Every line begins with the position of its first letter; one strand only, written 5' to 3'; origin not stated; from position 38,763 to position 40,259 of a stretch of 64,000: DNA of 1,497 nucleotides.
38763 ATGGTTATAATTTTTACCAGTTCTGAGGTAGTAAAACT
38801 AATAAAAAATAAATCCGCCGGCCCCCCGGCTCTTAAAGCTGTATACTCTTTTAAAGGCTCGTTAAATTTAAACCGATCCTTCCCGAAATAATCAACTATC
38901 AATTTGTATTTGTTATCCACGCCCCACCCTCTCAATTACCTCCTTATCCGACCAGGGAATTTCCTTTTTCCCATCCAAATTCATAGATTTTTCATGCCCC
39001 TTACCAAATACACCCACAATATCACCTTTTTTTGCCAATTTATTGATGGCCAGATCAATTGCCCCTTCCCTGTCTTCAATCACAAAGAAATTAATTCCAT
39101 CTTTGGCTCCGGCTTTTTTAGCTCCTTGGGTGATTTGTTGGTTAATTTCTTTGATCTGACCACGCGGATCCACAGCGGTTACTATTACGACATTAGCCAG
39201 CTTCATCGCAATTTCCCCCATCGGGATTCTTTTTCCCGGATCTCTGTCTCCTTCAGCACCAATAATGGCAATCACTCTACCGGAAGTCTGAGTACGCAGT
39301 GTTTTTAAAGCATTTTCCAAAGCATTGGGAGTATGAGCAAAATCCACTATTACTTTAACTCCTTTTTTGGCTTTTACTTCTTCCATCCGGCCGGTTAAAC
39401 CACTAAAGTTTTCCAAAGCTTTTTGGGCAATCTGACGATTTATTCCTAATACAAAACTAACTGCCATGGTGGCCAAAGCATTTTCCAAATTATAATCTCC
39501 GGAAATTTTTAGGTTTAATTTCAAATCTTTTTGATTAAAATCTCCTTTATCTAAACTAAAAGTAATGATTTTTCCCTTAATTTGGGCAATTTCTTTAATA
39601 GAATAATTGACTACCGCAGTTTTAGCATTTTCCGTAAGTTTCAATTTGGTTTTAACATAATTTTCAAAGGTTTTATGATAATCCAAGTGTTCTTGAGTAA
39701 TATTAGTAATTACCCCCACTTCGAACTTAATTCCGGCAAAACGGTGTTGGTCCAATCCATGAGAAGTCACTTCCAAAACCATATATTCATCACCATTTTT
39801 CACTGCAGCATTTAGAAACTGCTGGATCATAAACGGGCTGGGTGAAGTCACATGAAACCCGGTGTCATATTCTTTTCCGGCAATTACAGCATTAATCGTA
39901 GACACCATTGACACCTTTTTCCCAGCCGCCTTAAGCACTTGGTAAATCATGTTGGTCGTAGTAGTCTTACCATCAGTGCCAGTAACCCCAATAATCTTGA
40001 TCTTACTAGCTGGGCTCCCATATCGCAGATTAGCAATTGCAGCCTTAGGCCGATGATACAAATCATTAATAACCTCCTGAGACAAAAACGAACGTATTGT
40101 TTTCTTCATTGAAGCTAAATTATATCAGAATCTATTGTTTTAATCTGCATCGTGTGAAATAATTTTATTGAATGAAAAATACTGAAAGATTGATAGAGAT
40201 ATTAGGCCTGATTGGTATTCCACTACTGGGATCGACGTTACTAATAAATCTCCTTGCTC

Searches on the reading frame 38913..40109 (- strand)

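Call 71: search_protein_families(library=pfam, proteins=[window:38913-40109:-], max_evalue=0.001)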
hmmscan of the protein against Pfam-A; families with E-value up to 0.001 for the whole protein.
window:38913-40109:- (398 aa): 3 families
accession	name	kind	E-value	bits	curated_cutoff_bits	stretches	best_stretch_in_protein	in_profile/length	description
PF08245.18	Mur_ligase_M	-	1.3e-38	133.4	24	1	42-217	1-199/200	Mur ligase middle domain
PF02875.26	Mur_ligase_C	-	7.2e-30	104.9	28.4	1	240-371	1-127/127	Mur ligase, glutamate ligase domain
PF00107.32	ADH_zinc_N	-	0.00019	21.9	31.8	0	237-321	45-122/129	Zinc-binding dehydrogenase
